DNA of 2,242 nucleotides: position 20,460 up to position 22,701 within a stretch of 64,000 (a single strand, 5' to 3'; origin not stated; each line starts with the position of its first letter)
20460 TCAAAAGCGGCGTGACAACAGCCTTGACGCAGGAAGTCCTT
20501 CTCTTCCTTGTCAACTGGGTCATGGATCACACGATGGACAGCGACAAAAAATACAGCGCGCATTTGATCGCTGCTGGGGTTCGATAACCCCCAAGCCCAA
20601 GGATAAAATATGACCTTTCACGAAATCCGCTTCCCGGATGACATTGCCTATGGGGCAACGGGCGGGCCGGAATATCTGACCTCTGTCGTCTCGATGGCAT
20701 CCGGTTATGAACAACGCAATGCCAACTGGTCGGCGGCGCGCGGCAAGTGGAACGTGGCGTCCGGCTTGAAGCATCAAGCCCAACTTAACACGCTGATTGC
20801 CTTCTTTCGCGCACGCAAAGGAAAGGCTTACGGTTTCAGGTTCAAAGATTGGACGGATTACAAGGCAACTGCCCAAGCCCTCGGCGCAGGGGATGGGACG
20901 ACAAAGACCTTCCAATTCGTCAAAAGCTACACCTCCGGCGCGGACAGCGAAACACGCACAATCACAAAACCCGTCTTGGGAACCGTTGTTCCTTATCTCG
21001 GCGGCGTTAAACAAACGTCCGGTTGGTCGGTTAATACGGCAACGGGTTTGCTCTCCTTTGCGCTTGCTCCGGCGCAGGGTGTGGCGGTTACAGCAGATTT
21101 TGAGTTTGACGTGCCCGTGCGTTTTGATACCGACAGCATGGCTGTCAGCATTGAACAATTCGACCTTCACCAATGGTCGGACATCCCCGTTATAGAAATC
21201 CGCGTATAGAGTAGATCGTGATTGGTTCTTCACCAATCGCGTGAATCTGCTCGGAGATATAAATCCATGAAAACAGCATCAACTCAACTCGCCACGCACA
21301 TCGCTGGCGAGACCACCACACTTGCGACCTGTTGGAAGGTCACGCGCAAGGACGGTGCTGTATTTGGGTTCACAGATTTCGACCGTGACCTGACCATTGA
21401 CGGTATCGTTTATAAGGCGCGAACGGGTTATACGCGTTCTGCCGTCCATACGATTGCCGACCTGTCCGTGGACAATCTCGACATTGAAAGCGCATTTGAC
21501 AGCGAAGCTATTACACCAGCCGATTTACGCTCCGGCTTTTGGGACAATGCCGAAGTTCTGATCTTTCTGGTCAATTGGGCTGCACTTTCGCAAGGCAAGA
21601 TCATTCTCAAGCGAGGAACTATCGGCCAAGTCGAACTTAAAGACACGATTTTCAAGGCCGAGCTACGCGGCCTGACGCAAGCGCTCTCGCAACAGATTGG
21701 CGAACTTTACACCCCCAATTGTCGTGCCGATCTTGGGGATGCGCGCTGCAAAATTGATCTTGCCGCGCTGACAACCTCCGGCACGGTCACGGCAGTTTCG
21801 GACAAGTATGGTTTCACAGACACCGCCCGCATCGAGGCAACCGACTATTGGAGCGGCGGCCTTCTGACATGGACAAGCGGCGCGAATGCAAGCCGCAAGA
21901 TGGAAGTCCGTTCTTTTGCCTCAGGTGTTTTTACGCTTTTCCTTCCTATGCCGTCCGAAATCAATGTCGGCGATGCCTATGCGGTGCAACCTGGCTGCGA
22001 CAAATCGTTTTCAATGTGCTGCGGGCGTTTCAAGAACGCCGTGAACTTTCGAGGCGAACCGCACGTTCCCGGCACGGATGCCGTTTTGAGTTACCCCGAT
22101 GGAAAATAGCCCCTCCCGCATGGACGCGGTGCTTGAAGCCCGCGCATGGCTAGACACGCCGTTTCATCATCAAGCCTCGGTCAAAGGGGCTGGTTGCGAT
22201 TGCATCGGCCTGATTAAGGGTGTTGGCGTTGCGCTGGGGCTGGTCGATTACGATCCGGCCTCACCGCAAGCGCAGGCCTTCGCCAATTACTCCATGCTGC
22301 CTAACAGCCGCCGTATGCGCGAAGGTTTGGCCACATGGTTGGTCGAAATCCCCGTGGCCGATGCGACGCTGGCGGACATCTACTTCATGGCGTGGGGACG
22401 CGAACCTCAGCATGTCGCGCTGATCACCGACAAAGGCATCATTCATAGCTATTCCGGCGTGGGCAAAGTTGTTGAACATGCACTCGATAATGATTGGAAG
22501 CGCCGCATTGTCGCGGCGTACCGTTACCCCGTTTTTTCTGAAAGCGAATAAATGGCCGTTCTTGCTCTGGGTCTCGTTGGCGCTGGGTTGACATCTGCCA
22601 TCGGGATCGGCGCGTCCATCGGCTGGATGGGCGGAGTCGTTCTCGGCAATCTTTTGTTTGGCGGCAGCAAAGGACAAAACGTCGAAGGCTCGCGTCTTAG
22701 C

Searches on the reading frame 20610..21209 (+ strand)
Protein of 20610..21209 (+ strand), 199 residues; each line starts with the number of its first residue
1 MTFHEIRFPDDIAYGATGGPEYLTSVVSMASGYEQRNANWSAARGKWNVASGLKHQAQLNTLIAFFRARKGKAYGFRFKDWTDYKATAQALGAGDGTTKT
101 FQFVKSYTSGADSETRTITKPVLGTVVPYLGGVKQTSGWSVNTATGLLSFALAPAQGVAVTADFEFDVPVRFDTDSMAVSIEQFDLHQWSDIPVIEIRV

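Call 4: search_protein_families(library=pfam, proteins=[window:20610-21209:+], max_evalue=0.01)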
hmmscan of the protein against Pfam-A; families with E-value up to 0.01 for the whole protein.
window:20610-21209:+ (199 aa): 1 family
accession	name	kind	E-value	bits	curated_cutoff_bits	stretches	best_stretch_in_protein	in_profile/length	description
PF09343.15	DUF2460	-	2.4e-79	266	30.4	1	4-198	1-205/205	Conserved hypothetical protein 2217 (DUF2460)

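Call 16: find_related_loci(query=window:20610-21209:+, collection=genome_contigs, flank=6000)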
Query window:20610-21209:+ (199 aa) in genome_contigs; peptide patterns used: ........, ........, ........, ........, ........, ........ (x = any residue, [..] = any of these).
239 stretches matched a pattern; 94 encode a relative of the query (tblastn E <= 1e-3); the best 80 are kept; 80 distinct loci.
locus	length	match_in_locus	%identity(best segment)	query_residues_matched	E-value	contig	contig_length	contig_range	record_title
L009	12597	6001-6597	90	1-199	6e-124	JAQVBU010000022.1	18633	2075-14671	MAG: Alphaproteobacteria bacterium isolate STD2_72 NODE_10914_length_18633_cov_15.005188_Sandtown_D2, whole genome shotg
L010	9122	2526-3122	92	1-199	5e-124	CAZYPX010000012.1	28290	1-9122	MAG TPA_asm: uncultured Rhodospirillaceae bacterium isolate binchicken_co168_333 genome assembly, contig: NODE_2903_leng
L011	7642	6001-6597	91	1-199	2e-123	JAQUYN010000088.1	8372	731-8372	MAG: Alphaproteobacteria bacterium isolate STD2_238 NODE_34631_length_8372_cov_6.013584_Sandtown_D2, whole genome shotgu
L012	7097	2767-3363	91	1-199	2e-123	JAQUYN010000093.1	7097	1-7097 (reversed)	MAG: Alphaproteobacteria bacterium isolate STD2_238 NODE_43948_length_7097_cov_3.869154_Sandtown_D2, whole genome shotgu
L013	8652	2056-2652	91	1-199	5e-123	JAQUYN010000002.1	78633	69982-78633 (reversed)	MAG: Alphaproteobacteria bacterium isolate STD2_238 NODE_1017_length_78633_cov_3.778335_Sandtown_D2, whole genome shotgu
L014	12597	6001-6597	90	1-199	1e-122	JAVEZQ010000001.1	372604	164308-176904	MAG: Alphaproteobacteria bacterium isolate BF4_69 NODE_23_length_372604_cov_15.813986_Biofilm4, whole genome shotgun seq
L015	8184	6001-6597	88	1-199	2e-122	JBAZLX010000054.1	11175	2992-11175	MAG: Bdellovibrionales bacterium isolate SO_2017_LW4_25 scaffold_8377_c2_LW137-91_2017, whole genome shotgun sequence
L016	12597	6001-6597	89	1-199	4e-121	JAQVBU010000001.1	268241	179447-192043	MAG: Alphaproteobacteria bacterium isolate STD2_72 NODE_50_length_268241_cov_12.185858_Sandtown_D2, whole genome shotgun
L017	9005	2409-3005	89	1-199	6e-121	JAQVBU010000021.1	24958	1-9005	MAG: Alphaproteobacteria bacterium isolate STD2_72 NODE_7057_length_24958_cov_17.624421_Sandtown_D2, whole genome shotgu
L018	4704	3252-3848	89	1-199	3e-121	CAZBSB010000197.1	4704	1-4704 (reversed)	MAG TPA_asm: uncultured Rhodospirillales bacterium isolate SRP298887_co1_214 genome assembly, contig: NODE_23797_length_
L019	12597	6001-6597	84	1-199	6e-116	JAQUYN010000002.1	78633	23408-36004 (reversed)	MAG: Alphaproteobacteria bacterium isolate STD2_238 NODE_1017_length_78633_cov_3.778335_Sandtown_D2, whole genome shotgu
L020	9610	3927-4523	84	1-199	5e-115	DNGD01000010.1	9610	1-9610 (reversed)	MAG TPA_asm: Rhodospirillaceae bacterium isolate UBA8914 contig_192315, whole genome shotgun sequence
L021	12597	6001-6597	82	1-199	6e-114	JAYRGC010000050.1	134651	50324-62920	MAG: Alphaproteobacteria bacterium isolate SH_SHASGE3bin.4 k141_1263734, whole genome shotgun sequence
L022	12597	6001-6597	82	1-199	3e-113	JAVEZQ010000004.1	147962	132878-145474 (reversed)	MAG: Alphaproteobacteria bacterium isolate BF4_69 NODE_239_length_147962_cov_15.098610_Biofilm4, whole genome shotgun se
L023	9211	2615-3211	82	1-199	4e-112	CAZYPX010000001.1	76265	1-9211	MAG TPA_asm: uncultured Rhodospirillaceae bacterium isolate binchicken_co168_333 genome assembly, contig: NODE_482_lengt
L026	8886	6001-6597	79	1-199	3e-108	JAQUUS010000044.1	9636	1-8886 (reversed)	MAG: Alphaproteobacteria bacterium isolate STD2_149 NODE_28295_length_9636_cov_2.434010_Sandtown_D2, whole genome shotgu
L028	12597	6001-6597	76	1-199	4e-103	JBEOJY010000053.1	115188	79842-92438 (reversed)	MAG: Bdellovibrionales bacterium isolate mt_II.17 NODE_24_length_115188_cov_21.182858, whole genome shotgun sequence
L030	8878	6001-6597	75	1-199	2e-101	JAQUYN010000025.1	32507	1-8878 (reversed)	MAG: Alphaproteobacteria bacterium isolate STD2_238 NODE_4784_length_32507_cov_3.631007_Sandtown_D2, whole genome shotgu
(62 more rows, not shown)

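Call 42: search_protein_families(library=pfam, proteins=[L020:2101-3816:-, L028:4975-5970:-, L012:1780-2700:+, L017:1679-2320:-, L030:5238-5954:-, L015:5476-6012:-, L016:5438-5899:-, L009:5541-5888:-, L026:5557-5973:+], max_evalue=0.001)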
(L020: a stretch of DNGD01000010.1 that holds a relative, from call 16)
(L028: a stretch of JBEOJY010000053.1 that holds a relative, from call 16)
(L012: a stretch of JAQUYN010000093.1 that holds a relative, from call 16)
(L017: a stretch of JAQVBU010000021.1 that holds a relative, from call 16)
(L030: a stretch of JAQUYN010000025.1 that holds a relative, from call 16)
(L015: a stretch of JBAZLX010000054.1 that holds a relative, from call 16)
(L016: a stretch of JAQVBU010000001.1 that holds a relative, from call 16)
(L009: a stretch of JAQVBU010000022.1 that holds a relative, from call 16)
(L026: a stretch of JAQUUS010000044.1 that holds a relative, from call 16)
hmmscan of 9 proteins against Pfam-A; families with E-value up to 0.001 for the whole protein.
L020:2101-3816:- (571 aa): 1 family
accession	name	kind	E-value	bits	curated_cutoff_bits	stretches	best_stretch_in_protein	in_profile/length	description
PF10592.14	AIPR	-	4.2e-45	155.2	25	1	258-532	1-290/308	AIPR protein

L028:4975-5970:- (331 aa): 3 families
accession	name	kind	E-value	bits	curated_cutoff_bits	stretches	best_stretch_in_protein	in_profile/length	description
PF01972.22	SDH_protease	-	8.2e-16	58.3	31.3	1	97-194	77-173/286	ClpP-like SDH-type serine proteinase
PF25145.1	NfeD1b_N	-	3.3e-05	24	40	1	107-174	27-93/189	NfeD1b, N-terminal domain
PF00574.28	CLP_protease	-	0.00047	20.5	20.2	0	106-164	41-98/182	Clp protease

L012:1780-2700:+ (306 aa): 0 families

L017:1679-2320:- (213 aa): 0 families

L030:5238-5954:- (238 aa): 0 families

L015:5476-6012:- (178 aa): 1 family
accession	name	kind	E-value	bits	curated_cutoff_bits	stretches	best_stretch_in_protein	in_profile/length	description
PF01541.30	GIY-YIG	-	3.8e-05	24.4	22.6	1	53-83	3-34/78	GIY-YIG catalytic domain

L016:5438-5899:- (153 aa): 0 families

L009:5541-5888:- (115 aa): 4 families
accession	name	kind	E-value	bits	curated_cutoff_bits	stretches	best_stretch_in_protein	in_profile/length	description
PF02001.22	DUF134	-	1.1e-21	77.7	27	1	2-95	5-96/98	Protein of unknown function DUF134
PF08281.18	Sigma70_r4_2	-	4.6e-05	23.4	25.7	1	34-76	11-53/54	Sigma-70, region 4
PF04545.22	Sigma70_r4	-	0.00012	21.9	24.1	1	33-76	4-47/50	Sigma-70, region 4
PF12990.12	DUF3874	-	0.00053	20.7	28.3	0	35-76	17-60/71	Domain of unknonw function from B. Theta Gene description (DUF3874)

L026:5557-5973:+ (138 aa): 3 families
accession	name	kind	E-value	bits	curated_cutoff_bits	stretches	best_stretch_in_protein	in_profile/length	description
PF01381.28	HTH_3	-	4.5e-12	46.3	23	1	31-84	1-54/55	Helix-turn-helix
PF13560.12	HTH_31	-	1.2e-08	35.6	27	1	28-81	3-57/64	Helix-turn-helix domain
PF13443.12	HTH_26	-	0.00018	22.2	22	1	30-81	1-53/63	Cro/C1-type HTH DNA-binding domain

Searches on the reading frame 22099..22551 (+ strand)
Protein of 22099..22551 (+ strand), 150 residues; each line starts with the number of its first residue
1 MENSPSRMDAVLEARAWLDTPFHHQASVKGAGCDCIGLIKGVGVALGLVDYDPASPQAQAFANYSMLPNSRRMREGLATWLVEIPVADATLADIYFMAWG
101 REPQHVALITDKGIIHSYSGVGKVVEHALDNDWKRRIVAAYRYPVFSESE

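Call 4: search_protein_families(library=pfam, proteins=[window:22099-22551:+], max_evalue=0.01)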
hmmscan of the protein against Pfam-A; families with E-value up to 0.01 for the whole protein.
window:22099-22551:+ (150 aa): 0 families

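Call 41: search_protein_families(library=phrogs, proteins=[window:22099-22551:+], max_evalue=0.01)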
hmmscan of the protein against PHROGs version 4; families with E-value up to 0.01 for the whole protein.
window:22099-22551:+ (150 aa): 1 family
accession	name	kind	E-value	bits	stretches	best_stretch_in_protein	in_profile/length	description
phrog_329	-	tail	1e-10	41.5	1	7-143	535-656/949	minor tail protein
